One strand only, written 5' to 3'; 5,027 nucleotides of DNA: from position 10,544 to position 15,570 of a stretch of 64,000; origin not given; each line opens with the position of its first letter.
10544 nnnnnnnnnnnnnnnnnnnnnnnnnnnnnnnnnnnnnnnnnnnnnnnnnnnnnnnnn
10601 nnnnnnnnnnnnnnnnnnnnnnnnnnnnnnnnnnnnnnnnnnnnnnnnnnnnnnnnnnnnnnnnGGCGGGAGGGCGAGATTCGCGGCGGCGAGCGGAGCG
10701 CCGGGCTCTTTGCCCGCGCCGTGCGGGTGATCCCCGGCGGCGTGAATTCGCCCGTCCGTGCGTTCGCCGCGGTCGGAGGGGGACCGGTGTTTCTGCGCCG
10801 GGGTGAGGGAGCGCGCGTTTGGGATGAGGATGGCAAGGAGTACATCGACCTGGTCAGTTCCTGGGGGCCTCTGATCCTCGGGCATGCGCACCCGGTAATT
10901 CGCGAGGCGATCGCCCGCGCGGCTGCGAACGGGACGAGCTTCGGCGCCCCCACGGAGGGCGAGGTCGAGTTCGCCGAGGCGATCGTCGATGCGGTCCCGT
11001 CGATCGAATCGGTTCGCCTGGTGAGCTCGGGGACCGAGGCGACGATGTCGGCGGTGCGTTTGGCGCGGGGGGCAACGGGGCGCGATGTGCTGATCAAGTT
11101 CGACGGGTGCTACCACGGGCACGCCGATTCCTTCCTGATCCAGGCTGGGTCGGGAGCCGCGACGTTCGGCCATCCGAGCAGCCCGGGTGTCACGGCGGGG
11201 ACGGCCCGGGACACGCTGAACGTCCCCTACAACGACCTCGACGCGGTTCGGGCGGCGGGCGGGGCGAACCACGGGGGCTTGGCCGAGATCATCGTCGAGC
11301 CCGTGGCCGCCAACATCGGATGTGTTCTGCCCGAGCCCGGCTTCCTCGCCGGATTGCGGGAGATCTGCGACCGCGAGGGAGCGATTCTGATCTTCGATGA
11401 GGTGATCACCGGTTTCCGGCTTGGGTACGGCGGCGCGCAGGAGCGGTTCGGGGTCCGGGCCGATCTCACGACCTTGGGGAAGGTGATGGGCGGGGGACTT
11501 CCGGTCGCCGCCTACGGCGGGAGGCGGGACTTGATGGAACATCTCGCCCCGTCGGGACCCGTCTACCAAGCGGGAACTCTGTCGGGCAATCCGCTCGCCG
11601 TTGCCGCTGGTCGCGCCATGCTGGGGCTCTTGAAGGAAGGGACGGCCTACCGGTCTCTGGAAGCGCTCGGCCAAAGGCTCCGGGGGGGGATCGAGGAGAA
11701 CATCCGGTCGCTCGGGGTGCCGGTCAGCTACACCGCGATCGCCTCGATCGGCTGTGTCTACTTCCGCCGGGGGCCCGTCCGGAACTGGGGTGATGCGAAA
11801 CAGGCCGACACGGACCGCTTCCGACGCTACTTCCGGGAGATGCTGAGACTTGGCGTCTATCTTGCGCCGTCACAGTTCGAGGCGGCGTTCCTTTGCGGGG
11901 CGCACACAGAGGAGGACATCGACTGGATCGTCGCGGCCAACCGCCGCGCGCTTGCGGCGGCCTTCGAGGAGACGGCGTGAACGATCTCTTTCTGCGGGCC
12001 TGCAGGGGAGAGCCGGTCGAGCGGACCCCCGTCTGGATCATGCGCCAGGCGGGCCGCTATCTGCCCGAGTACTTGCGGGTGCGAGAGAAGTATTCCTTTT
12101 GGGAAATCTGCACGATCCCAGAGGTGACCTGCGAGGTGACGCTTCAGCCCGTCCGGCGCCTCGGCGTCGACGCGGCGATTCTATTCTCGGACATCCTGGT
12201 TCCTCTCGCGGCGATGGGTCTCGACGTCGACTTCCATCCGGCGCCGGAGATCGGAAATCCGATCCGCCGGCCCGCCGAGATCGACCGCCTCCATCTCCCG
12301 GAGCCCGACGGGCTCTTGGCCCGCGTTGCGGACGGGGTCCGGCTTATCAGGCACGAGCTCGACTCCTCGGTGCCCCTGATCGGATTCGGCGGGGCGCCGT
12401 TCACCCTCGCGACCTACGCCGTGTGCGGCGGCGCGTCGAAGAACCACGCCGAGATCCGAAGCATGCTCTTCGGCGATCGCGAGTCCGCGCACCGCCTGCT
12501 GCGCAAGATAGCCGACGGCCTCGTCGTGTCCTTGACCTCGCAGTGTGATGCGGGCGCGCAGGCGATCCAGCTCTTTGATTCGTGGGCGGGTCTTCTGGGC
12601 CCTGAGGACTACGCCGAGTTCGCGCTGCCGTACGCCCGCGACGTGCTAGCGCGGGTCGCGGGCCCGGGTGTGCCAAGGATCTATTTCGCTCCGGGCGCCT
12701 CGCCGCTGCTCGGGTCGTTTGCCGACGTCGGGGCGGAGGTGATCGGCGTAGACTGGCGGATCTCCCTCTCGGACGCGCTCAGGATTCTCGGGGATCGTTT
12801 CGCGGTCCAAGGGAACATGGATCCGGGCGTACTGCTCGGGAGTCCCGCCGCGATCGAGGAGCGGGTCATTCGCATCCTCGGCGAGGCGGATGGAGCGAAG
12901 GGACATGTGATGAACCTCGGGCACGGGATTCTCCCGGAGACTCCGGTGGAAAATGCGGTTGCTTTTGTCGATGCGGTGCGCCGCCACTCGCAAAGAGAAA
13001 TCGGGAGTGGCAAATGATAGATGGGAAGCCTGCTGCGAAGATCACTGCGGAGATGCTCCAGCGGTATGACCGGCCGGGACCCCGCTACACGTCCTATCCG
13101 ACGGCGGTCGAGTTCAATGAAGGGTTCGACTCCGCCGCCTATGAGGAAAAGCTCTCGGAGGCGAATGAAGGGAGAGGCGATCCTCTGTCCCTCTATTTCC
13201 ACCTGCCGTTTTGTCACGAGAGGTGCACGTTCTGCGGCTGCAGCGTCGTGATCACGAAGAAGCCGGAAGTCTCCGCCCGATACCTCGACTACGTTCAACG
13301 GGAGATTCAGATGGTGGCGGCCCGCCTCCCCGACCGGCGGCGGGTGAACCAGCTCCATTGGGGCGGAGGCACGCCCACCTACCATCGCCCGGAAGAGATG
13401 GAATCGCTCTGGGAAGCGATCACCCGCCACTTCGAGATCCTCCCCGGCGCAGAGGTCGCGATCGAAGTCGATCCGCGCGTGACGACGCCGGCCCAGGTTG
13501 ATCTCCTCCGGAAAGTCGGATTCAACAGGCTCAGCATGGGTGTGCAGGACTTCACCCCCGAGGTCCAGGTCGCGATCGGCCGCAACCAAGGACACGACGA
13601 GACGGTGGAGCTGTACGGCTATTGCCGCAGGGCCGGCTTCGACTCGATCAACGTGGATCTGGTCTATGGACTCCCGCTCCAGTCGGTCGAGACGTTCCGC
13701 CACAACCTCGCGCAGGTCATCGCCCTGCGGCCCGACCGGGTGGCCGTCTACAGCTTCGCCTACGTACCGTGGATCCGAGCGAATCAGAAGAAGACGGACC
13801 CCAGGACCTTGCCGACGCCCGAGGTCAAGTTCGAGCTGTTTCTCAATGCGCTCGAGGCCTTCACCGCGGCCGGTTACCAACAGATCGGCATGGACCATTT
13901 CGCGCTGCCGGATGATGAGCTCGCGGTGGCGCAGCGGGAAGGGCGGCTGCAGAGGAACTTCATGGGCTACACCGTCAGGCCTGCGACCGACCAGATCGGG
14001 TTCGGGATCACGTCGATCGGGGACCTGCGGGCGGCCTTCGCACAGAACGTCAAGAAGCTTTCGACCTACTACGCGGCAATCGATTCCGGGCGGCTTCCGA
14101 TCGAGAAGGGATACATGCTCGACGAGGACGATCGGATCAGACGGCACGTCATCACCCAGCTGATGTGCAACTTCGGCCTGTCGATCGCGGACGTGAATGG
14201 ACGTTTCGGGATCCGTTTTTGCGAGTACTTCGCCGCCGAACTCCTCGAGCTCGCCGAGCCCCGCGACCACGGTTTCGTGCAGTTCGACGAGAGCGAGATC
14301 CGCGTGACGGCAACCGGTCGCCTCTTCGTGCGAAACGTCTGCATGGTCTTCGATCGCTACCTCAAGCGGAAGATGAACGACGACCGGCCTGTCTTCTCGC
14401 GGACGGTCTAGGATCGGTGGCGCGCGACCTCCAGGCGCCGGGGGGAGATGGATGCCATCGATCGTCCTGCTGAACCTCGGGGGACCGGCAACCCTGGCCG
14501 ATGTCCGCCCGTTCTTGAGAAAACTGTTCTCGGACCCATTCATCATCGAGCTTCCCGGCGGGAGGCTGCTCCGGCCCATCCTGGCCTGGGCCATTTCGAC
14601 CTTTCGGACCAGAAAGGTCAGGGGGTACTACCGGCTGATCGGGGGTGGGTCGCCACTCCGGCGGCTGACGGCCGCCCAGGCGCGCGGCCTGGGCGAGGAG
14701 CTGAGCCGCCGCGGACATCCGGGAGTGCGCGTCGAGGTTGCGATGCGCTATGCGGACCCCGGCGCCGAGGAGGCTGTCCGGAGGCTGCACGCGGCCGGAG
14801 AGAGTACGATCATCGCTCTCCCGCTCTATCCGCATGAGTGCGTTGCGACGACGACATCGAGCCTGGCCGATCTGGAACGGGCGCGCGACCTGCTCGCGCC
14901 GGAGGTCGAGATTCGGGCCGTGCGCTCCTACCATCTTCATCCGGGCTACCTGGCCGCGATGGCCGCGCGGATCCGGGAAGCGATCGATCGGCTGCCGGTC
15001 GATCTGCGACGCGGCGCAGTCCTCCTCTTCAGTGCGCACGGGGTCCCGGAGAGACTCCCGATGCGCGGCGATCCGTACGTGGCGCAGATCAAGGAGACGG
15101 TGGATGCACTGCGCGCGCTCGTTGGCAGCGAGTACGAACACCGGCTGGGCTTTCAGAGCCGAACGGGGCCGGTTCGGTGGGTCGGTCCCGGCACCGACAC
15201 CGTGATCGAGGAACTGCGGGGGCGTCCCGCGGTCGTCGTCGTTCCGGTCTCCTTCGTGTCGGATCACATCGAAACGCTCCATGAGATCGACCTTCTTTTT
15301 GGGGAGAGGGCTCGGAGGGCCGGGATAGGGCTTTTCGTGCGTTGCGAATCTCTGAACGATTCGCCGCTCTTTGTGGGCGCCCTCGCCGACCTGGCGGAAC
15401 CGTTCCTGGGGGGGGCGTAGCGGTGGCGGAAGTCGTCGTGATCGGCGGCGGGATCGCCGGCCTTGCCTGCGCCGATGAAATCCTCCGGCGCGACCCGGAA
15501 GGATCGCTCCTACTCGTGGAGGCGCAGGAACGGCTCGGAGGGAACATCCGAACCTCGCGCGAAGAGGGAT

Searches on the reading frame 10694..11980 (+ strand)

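Call 98: search_protein_families(library=pfam, proteins=[window:10694-11980:+], max_evalue=0.00001)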
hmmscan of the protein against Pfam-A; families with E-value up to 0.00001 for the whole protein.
window:10694-11980:+ (428 aa): 1 family
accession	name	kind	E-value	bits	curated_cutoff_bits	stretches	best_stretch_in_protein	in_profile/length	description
PF00202.27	Aminotran_3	-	7.7e-70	236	30.5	1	31-335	8-328/403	Aminotransferase class-III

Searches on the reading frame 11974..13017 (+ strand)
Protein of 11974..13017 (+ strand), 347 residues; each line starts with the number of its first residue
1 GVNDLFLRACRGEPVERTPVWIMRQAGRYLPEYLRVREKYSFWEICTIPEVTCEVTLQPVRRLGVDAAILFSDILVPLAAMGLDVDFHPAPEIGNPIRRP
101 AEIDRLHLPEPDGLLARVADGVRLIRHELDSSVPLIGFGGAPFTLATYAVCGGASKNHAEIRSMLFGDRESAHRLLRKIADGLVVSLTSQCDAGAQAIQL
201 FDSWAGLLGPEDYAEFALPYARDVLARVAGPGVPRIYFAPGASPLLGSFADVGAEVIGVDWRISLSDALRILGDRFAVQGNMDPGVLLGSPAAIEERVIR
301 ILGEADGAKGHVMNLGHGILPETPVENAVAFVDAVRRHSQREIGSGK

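Call 98: search_protein_families(library=pfam, proteins=[window:11974-13017:+], max_evalue=0.00001)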
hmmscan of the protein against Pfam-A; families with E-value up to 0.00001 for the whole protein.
window:11974-13017:+ (347 aa): 1 family
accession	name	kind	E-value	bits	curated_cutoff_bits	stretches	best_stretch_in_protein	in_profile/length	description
PF01208.23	URO-D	-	9.2e-128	426.5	23.9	1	3-338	3-346/346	Uroporphyrinogen decarboxylase (URO-D)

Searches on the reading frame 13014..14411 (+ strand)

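Call 98: search_protein_families(library=pfam, proteins=[window:13014-14411:+], max_evalue=0.00001)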
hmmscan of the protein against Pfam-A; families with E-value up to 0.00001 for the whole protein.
window:13014-14411:+ (465 aa): 2 families
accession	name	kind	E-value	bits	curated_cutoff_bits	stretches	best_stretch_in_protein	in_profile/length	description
PF04055.27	Radical_SAM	-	9e-25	88.2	29.5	1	62-229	2-160/166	Radical SAM superfamily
PF06969.22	HemN_C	-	4.2e-12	46.4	24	1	369-438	1-67/67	HemN C-terminal domain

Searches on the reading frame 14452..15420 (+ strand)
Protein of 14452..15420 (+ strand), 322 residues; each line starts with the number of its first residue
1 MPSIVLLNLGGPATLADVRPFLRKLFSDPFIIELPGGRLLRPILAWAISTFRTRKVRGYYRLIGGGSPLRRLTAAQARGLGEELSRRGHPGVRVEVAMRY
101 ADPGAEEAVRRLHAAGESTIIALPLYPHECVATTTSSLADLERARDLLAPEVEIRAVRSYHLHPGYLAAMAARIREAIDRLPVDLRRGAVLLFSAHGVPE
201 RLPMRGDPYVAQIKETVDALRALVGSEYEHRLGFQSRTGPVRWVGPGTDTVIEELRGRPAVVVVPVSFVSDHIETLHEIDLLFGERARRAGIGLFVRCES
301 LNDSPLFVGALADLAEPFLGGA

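Call 98: search_protein_families(library=pfam, proteins=[window:14452-15420:+], max_evalue=0.00001)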
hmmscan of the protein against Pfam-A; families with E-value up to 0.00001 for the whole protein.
window:14452-15420:+ (322 aa): 1 family
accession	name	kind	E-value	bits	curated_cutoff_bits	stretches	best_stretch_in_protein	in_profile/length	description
PF00762.24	Ferrochelatase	-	2.7e-96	322.7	27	1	4-316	4-314/317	Ferrochelatase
